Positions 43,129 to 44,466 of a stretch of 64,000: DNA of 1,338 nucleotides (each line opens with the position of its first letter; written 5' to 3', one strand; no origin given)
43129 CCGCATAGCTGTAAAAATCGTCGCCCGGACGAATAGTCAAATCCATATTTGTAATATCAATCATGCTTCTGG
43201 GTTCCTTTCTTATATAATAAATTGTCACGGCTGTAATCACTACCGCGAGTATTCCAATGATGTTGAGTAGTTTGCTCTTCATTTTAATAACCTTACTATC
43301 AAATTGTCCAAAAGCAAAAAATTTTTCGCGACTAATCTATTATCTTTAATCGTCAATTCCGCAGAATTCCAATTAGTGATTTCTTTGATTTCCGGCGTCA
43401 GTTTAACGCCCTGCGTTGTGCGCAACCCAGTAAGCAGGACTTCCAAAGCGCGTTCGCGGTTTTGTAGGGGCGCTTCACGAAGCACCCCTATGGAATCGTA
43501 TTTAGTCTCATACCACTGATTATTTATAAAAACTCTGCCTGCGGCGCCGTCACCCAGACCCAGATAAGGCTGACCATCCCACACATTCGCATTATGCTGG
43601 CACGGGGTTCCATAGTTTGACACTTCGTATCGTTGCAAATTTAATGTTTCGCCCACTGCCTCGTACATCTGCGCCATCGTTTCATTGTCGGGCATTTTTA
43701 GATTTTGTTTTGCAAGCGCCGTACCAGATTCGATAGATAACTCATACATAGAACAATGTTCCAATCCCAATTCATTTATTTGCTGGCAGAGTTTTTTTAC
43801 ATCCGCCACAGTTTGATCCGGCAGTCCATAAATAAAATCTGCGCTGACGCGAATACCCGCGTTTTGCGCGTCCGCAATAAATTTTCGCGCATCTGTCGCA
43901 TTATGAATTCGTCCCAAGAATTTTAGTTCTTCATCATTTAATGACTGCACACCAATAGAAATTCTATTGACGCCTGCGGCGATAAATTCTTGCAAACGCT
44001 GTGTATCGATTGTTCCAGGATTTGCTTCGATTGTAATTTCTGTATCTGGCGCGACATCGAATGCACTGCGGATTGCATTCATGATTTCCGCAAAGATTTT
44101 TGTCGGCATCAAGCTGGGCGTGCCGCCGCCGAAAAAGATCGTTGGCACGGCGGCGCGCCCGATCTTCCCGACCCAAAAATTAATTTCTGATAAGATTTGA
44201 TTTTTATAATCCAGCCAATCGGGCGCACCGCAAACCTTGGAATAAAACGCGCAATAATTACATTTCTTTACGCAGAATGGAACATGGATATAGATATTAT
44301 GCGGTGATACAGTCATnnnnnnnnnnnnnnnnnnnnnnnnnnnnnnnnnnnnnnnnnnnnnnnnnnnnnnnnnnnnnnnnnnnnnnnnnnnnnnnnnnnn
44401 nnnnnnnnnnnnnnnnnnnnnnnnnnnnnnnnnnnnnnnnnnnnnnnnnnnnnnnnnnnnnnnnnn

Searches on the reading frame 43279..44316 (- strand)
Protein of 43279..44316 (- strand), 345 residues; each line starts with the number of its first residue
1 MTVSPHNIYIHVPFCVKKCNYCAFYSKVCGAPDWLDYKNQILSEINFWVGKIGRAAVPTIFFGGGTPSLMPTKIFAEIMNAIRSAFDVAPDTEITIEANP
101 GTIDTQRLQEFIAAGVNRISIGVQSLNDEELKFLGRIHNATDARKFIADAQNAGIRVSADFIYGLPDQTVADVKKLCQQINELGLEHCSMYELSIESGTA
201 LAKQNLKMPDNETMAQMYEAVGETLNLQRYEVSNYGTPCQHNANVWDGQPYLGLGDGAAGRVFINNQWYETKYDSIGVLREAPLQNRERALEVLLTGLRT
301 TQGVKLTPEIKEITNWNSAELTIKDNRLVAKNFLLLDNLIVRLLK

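Call 5: search_protein_families(library=pfam, proteins=[window:43279-44316:-], max_evalue=0.01)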
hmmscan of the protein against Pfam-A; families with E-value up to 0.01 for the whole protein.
window:43279-44316:- (345 aa): 1 family
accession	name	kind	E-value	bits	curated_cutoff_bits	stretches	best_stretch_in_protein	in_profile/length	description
PF04055.27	Radical_SAM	-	3.2e-28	99.4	29.5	1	9-178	1-164/166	Radical SAM superfamily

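Call 11: search_protein_families(library=ncbifam, proteins=[window:43279-44316:-], max_evalue=0.001)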
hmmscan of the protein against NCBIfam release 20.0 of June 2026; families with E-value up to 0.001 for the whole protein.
window:43279-44316:- (345 aa): 38 families (the best 25 are shown)
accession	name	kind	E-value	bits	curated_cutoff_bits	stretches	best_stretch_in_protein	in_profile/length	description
TIGR00539.1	hemN_rel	equivalog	2.8e-77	260.3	205.4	1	8-335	3-345/361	radical SAM family heme chaperone HemW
NF005133.0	PRK06582.1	equivalog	6.4e-70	236.1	597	1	7-313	13-343/390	coproporphyrinogen III oxidase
NF004567.0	PRK05904.1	equivalog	2.5e-48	165.1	355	1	7-341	8-350/353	coproporphyrinogen III oxidase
TIGR04107.1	rSAM_HutW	equivalog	3.4e-47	161.2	400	1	7-230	41-272/419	heme anaerobic degradation radical SAM methyltransferase ChuW/HutW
TIGR03994.1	rSAM_HemZ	equivalog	1.7e-41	142.7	321.4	1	7-226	86-311/401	coproporphyrinogen dehydrogenase HemZ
NF006067.1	PRK08208.1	equivalog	1.5e-39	136.1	380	1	6-273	36-310/427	STM4012 family radical SAM protein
NF006064.0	PRK08207.2-2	equivalog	6.2e-38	131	504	1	6-227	145-372/465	coproporphyrinogen III oxidase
TIGR00538.1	hemN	equivalog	1e-31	110.3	324.95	1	5-194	49-241/454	oxygen-independent coproporphyrinogen III oxidase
NF006060.0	PRK08207.1-3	equivalog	2.5e-31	109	653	1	7-230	151-389/477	coproporphyrinogen III oxidase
NF006385.0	PRK08629.1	equivalog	7.5e-27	94.2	355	1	8-268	55-313/439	coproporphyrinogen III oxidase family protein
NF006061.0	PRK08207.1-4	equivalog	3.7e-25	88.7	702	1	7-226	175-403/501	coproporphyrinogen III oxidase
NF006062.0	PRK08207.1-5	equivalog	3.9e-23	82.1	1007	1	7-221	150-376/476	coproporphyrinogen III oxidase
NF006063.0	PRK08207.2-1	equivalog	7.7e-21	74.3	1074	1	7-216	194-407/518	coproporphyrinogen III oxidase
NF006065.0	PRK08207.2-4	equivalog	1.8e-20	73.4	922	1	7-225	170-400/484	coproporphyrinogen III oxidase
NF006059.0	PRK08207.1-1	equivalog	7.7e-19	67.8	1012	1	7-221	173-397/496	coproporphyrinogen III oxidase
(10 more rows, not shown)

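Call 50: find_related_loci(query=A3, collection=metagenome_contigs, flank=10000)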
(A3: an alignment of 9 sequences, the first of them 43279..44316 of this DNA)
Query A3 (345 aa) in metagenome_contigs; peptide patterns used: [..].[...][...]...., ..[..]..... (x = any residue, [..] = any of these).
600 stretches matched a pattern (row limit reached: there are more); 346 encode a relative of the query (tblastn E <= 1e-3); the best 80 are kept; 80 distinct loci.
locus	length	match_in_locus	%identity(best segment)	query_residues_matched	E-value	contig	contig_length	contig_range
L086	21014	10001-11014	69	6-345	2e-164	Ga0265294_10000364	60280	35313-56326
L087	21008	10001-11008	68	1-338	4e-163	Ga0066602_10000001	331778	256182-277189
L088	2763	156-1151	60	1-328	2e-141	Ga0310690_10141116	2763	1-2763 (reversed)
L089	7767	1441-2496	58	1-345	3e-134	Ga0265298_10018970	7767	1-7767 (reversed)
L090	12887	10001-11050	57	4-345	8e-133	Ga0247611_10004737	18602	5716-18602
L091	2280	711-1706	59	1-328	1e-140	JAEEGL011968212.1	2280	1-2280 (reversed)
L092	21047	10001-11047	54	4-345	8e-132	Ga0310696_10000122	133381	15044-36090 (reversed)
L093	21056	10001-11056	54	1-344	8e-131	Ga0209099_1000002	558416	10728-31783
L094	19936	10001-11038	56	6-344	1e-130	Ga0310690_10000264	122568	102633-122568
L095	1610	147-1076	60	6-315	1e-140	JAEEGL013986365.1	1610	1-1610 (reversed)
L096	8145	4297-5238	60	1-315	1e-129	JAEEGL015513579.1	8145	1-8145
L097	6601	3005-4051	56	4-345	9e-130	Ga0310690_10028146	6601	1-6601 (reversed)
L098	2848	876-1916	56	6-345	2e-134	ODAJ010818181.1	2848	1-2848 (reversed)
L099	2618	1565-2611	57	5-345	3e-135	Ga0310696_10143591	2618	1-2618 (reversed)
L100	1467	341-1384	54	5-345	6e-138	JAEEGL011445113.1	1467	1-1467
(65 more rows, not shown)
